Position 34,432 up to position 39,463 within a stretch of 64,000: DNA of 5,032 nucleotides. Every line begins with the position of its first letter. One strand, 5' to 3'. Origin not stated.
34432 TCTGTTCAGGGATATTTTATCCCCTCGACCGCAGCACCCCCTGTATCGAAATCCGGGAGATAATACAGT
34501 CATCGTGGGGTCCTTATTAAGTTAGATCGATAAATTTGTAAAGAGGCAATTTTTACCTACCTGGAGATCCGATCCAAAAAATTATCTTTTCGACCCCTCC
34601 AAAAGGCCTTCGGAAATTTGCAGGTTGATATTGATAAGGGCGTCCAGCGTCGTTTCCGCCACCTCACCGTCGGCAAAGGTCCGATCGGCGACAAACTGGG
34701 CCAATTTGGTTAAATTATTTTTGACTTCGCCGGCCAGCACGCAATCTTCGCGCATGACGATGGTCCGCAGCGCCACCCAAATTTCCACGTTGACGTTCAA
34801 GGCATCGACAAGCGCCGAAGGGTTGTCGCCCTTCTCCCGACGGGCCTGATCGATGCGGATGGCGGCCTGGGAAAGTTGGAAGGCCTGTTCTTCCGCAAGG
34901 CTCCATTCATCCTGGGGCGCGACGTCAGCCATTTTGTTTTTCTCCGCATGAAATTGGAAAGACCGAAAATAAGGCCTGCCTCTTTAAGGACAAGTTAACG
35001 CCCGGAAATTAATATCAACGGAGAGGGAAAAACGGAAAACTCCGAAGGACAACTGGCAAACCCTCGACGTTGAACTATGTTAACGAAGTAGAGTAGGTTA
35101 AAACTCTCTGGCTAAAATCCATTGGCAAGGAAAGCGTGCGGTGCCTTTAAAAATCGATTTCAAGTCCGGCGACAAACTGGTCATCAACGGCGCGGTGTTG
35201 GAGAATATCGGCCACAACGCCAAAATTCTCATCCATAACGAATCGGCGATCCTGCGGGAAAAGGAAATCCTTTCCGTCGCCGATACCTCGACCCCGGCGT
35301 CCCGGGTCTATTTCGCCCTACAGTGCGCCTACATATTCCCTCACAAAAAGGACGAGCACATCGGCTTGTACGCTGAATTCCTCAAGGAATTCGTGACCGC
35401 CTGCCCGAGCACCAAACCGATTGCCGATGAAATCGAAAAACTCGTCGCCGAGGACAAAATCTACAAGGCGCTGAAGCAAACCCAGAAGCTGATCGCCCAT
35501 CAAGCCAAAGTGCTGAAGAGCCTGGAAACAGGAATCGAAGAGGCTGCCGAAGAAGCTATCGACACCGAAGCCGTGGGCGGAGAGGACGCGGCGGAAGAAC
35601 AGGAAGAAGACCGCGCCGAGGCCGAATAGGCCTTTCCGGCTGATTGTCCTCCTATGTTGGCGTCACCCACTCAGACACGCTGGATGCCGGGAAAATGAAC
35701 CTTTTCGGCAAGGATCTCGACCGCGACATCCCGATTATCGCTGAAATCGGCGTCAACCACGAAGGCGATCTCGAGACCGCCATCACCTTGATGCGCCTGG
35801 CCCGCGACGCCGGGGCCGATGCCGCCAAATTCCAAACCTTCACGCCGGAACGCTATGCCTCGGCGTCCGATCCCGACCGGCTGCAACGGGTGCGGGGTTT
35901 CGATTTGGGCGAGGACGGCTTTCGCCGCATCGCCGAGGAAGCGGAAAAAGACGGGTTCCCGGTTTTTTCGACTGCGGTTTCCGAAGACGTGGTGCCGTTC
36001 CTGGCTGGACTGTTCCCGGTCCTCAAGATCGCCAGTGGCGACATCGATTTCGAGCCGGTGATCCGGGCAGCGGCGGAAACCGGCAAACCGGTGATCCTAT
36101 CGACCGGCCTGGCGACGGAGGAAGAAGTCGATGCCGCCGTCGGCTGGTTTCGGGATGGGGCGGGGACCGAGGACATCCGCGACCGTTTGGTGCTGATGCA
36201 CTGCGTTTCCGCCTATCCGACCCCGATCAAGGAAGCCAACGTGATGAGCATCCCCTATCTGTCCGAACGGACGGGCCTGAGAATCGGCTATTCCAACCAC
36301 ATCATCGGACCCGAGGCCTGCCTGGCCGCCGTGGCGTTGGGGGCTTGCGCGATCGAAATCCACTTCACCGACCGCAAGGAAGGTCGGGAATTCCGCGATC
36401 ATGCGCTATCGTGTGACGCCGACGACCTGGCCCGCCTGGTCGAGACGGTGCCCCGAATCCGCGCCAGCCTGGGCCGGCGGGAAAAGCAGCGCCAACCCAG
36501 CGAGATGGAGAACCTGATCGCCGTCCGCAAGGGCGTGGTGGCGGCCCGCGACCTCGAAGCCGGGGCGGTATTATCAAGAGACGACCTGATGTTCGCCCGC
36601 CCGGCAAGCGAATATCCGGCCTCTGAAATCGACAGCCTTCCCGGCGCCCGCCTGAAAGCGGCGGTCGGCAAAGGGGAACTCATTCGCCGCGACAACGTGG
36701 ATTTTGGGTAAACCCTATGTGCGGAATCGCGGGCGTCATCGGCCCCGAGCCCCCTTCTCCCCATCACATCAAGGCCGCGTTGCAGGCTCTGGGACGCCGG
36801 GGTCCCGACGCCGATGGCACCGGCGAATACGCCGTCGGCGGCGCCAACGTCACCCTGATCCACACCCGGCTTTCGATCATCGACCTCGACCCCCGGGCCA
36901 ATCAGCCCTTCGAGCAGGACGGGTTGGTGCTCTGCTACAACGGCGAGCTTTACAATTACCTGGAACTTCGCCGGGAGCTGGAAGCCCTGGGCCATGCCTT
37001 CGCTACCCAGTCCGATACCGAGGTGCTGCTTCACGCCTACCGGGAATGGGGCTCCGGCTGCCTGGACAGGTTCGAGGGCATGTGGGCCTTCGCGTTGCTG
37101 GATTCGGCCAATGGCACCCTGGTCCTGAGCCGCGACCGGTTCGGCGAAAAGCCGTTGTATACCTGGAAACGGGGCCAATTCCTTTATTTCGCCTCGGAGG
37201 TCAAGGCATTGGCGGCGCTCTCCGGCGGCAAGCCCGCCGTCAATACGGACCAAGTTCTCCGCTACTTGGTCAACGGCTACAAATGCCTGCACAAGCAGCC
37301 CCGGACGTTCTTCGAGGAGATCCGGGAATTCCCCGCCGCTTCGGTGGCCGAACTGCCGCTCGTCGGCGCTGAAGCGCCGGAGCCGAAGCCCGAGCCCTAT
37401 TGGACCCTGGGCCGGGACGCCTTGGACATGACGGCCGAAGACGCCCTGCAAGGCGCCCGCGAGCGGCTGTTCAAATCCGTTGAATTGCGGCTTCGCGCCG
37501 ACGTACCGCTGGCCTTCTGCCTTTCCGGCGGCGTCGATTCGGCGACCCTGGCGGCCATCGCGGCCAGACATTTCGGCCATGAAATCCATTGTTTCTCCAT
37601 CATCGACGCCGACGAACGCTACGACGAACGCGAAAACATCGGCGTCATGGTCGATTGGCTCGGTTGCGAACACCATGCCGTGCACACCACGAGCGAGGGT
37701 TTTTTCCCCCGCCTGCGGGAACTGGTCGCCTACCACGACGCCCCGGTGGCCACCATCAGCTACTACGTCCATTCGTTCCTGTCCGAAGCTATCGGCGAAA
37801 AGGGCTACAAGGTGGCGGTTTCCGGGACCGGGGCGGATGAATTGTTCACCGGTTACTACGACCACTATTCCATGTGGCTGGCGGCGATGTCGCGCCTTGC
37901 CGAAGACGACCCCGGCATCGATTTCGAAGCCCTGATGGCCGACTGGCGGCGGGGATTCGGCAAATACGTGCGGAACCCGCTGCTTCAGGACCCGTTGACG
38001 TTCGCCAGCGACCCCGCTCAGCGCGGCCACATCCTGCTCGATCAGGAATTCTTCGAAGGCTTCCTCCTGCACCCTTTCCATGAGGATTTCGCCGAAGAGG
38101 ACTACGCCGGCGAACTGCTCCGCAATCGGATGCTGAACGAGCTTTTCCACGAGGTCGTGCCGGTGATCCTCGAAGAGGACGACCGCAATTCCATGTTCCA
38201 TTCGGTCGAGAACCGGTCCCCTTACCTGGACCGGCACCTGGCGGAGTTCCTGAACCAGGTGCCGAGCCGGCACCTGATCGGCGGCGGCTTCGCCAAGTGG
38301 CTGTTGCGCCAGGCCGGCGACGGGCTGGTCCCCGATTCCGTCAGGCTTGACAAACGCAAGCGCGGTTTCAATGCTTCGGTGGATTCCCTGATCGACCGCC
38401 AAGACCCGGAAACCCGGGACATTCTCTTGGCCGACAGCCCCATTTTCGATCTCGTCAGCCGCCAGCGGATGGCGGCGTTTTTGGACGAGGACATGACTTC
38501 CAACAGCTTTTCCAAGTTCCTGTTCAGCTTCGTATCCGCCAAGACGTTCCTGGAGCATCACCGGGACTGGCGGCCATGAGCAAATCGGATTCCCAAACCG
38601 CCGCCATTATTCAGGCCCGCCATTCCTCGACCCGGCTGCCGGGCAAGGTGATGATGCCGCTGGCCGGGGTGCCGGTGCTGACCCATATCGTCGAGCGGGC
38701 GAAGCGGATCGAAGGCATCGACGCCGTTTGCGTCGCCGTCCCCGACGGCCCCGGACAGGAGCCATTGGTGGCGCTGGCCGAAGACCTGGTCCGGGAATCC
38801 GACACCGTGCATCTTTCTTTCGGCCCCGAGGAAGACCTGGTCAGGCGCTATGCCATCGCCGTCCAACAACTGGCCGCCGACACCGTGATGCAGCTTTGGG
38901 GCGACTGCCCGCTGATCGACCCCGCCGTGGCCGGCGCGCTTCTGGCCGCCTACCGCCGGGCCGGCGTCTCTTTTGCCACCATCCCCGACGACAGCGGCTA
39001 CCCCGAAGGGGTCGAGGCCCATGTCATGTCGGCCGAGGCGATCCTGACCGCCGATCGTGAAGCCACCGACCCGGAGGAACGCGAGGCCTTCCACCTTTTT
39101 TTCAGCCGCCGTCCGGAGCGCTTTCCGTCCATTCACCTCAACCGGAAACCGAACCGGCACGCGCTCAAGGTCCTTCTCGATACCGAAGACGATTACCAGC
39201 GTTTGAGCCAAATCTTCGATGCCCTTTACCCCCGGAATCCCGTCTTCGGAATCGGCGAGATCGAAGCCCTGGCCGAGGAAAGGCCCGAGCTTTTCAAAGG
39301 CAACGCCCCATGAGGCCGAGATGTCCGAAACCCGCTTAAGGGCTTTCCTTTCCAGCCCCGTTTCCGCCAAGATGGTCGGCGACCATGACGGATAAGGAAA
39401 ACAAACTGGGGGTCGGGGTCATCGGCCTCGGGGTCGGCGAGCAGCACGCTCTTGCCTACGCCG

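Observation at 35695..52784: A 17-gene sugar-nucleotide operon has one nonulosonate synthase but three cytidylyltransferases and duplicated dehydrogenase/aminotransferase modules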

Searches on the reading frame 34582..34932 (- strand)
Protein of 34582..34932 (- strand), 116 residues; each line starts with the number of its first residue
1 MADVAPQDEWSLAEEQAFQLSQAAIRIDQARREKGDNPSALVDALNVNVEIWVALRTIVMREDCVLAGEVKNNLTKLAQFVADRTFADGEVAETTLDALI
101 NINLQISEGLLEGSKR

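Call 10: search_protein_families(library=pfam, proteins=[window:34582-34932:-], max_evalue=0.001)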
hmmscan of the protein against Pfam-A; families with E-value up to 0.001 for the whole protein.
window:34582-34932:- (116 aa): 1 family
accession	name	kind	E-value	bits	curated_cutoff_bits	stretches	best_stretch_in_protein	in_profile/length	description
PF07309.16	FlaF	-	1.2e-13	51.5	23.6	1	19-110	22-113/113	Flagellar protein FlaF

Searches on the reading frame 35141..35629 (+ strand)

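Call 10: search_protein_families(library=pfam, proteins=[window:35141-35629:+], max_evalue=0.001)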
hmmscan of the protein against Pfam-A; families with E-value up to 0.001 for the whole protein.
window:35141-35629:+ (162 aa): 1 family
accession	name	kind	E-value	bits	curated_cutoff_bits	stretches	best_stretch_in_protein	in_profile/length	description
PF07378.16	FlbT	-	1.6e-34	119.1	27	1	3-125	1-125/125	Flagellar protein FlbT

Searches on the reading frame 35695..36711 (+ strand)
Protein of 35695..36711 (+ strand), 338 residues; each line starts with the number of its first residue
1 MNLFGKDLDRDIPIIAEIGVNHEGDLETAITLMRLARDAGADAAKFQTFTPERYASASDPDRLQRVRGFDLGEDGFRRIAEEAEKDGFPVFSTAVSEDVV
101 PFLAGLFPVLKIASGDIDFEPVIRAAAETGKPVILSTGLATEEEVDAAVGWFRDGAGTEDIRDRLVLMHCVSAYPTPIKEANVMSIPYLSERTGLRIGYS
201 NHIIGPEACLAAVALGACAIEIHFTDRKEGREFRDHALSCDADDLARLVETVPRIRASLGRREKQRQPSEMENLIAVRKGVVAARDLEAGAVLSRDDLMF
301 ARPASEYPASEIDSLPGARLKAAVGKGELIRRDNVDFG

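Call 4: search_protein_families(library=ncbifam, proteins=[window:35695-36711:+], max_evalue=0.00001)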
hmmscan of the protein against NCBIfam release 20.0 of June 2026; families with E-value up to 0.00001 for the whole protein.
window:35695-36711:+ (338 aa): 2 families
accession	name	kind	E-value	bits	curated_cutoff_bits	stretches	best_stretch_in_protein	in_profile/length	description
TIGR03569.1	NeuB_NnaB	equivalog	1.9e-74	250.7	399.65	1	14-330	3-329/329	N-acetylneuraminate synthase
TIGR03586.1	PseI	equivalog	2.4e-58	197.9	340.25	2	78-328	81-325/327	pseudaminic acid synthase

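Call 6: search_protein_families(library=pfam, proteins=[window:35695-36711:+], max_evalue=0.001)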
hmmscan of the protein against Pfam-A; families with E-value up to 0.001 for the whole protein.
window:35695-36711:+ (338 aa): 2 families
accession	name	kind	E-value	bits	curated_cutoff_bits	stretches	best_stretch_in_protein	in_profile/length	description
PF03102.20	NeuB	-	3.1e-57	194.3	22.1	1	33-264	2-241/241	NeuB family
PF08666.17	SAF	-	4.2e-10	40.5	21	1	280-335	3-62/63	SAF domain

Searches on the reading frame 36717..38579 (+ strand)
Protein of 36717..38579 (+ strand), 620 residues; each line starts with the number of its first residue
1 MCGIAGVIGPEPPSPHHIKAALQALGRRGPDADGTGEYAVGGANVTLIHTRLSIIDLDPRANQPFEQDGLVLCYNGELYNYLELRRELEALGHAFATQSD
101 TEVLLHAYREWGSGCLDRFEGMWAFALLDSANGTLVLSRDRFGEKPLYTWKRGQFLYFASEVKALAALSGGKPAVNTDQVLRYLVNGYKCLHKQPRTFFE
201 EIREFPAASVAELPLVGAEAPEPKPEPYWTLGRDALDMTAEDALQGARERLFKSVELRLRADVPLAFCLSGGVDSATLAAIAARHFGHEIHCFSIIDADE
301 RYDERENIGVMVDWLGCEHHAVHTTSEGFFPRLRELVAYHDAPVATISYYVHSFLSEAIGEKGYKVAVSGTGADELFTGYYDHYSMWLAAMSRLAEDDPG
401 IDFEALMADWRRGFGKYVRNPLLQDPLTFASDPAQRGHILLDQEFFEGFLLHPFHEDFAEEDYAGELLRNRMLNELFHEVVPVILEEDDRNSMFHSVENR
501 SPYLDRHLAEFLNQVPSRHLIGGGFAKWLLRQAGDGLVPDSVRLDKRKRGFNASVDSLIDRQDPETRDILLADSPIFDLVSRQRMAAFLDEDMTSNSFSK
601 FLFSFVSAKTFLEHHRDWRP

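Call 4: search_protein_families(library=ncbifam, proteins=[window:36717-38579:+], max_evalue=0.00001)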
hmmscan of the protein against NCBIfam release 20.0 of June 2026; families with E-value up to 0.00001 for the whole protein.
window:36717-38579:+ (620 aa): 9 families
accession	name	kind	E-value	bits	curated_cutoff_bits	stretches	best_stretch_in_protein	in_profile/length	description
TIGR01536.1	asn_synth_AEB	equivalog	1.2e-119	400.7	267.1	1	2-551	1-517/517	asparagine synthase (glutamine-hydrolyzing)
TIGR03108.1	eps_aminotran_1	hypoth_equivalog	5.8e-85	286.2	816.9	2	1-381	1-375/628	XrtA/PEP-CTERM system amidotransferase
TIGR03104.1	trio_amidotrans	equivalog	4.8e-80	269.5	570.1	1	1-551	1-521/589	N-acetylglutaminylglutamine amidotransferase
NF006949.0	PRK09431.1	equivalog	8.3e-66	222.7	499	2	1-167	1-167/554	asparagine synthase B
NF033535.1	lass_lactam_cya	exception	1.5e-61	208.8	525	2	1-377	1-376/668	lasso peptide isopeptide bond-forming cyclase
NF033561.1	macrolact_Ik_Al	subfamily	1.6e-19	69.9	300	1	86-295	48-246/561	albusnodin/ikarugamycin family macrolactam cyclase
TIGR01134.1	purF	equivalog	8.8e-12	45.1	350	1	60-169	82-203/432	amidophosphoribosyltransferase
NF001484.0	PRK00331.1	subfamily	2.2e-08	32.9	381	1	67-168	92-201/601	isomerizing glutamine--fructose-6-phosphate transaminase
TIGR01135.1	glmS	equivalog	4.3e-07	28.8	418.05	1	68-167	92-199/607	glutamine--fructose-6-phosphate transaminase (isomerizing)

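Call 6: search_protein_families(library=pfam, proteins=[window:36717-38579:+], max_evalue=0.001)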
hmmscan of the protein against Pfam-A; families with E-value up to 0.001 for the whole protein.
window:36717-38579:+ (620 aa): 3 families
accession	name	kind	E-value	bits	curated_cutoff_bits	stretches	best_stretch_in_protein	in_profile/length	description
PF00733.27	Asn_synthase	-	1.9e-59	202.5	21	1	248-596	3-336/354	Asparagine synthase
PF13537.11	GATase_7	-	5.4e-42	143.1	25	1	49-166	1-122/123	Glutamine amidotransferase domain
PF13522.11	GATase_6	-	8.4e-42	142.7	27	1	39-161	7-130/130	Glutamine amidotransferase domain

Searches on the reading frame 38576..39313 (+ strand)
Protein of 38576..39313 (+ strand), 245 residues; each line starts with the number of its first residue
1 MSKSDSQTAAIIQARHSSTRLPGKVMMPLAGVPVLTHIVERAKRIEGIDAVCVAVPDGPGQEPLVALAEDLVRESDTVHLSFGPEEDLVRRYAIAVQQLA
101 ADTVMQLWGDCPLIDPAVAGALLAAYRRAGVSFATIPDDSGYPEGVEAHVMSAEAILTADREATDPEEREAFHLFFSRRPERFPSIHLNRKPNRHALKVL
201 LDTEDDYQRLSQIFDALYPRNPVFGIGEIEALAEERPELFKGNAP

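Call 4: search_protein_families(library=ncbifam, proteins=[window:38576-39313:+], max_evalue=0.00001)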
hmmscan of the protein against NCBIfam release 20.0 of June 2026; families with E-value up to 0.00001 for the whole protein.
window:38576-39313:+ (245 aa): 7 families
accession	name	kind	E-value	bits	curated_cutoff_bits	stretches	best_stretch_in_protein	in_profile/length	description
NF009905.0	PRK13368.1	subfamily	4.1e-15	55.8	255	1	7-127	2-115/243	3-deoxy-manno-octulosonate cytidylyltransferase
NF003952.0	PRK05450.1-5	subfamily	1.5e-12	47.2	193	1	7-129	2-119/250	3-deoxy-manno-octulosonate cytidylyltransferase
NF003950.0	PRK05450.1-3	subfamily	7.8e-12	45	234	1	7-179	2-160/248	3-deoxy-manno-octulosonate cytidylyltransferase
NF003948.0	PRK05450.1-1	equivalog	3.8e-09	36.1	281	1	6-136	4-130/248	3-deoxy-manno-octulosonate cytidylyltransferase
TIGR00466.1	kdsB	equivalog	4.2e-09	36.2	155.2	1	10-135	5-125/241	3-deoxy-manno-octulosonate cytidylyltransferase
NF010938.0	PRK14358.1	equivalog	6.1e-06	25.1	500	1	15-167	19-168/481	bifunctional N-acetylglucosamine-1-phosphate uridyltransferase/glucosamine-1-phosphate acetyltransferase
NF010935.0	PRK14355.1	equivalog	9.2e-06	24.5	718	0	7-154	3-149/459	bifunctional UDP-N-acetylglucosamine diphosphorylase/glucosamine-1-phosphate N-acetyltransferase GlmU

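Call 6: search_protein_families(library=pfam, proteins=[window:38576-39313:+], max_evalue=0.001)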
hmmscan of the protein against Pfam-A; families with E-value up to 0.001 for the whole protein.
window:38576-39313:+ (245 aa): 2 families
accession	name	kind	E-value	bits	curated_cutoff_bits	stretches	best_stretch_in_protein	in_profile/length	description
PF02348.25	CTP_transf_3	-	1.2e-17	64.9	22.6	1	9-139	1-128/217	Cytidylyltransferase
PF12804.13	NTP_transf_3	-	1.9e-08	35.1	27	1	18-159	9-144/160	MobA-like NTP transferase domain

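Call 87: search_solved_structures(query=window:38576-39313:+, max_evalue=0.001)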
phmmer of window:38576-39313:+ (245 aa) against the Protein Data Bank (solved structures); distinct sequences matched with E-value up to 0.001: 16.
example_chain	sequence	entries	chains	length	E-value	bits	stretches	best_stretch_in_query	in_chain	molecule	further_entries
6oew_A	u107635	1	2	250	6.8e-17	65.2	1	9-215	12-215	Cytidylyltransferase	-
3jtj_A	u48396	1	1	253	1.9e-10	44.1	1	9-172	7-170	3-deoxy-manno-octulosonate cytidylyltransferase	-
1gq9_A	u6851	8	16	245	6.3e-10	42.3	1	8-184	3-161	3-DEOXY-MANNO-OCTULOSONATE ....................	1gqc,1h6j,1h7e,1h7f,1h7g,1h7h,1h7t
8ees_A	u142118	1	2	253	1.3e-08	38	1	10-172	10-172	3-deoxy-manno-octulosonate cytidylyltransferase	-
3pol_A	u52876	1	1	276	5.1e-08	36.1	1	10-115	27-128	3-deoxy-manno-octulosonate cytidylyltransferase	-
4fcu_A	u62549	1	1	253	6.2e-08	35.8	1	11-115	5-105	3-deoxy-manno-octulosonate cytidylyltransferase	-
3k8d_A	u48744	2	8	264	9.3e-08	35.2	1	9-172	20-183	3-deoxy-manno-octulosonate cytidylyltransferase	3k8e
1vh1_A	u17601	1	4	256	1.3e-07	34.8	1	10-172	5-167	3-deoxy-manno-octulosonate cytidylyltransferase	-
3oam_A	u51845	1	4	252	6.3e-07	32.5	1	10-125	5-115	3-deoxy-manno-octulosonate cytidylyltransferase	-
4xwi_A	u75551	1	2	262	1.4e-06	31.3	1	10-134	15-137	3-deoxy-manno-octulosonate cytidylyltransferase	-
3tqd_A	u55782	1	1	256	3.1e-06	30.2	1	9-118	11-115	3-deoxy-manno-octulosonate cytidylyltransferase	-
3duv_A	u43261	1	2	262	3.7e-05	26.7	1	10-134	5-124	3-deoxy-manno-octulosonate cytidylyltransferase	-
1vh3_A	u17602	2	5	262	3.7e-05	26.7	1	10-134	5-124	3-deoxy-manno-octulosonate cytidylyltransferase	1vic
7k47_A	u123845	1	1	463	0.00012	25.1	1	20-167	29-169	Bifunctional protein GlmU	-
4fce_A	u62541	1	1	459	0.00057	22.8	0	4-144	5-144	Bifunctional protein GlmU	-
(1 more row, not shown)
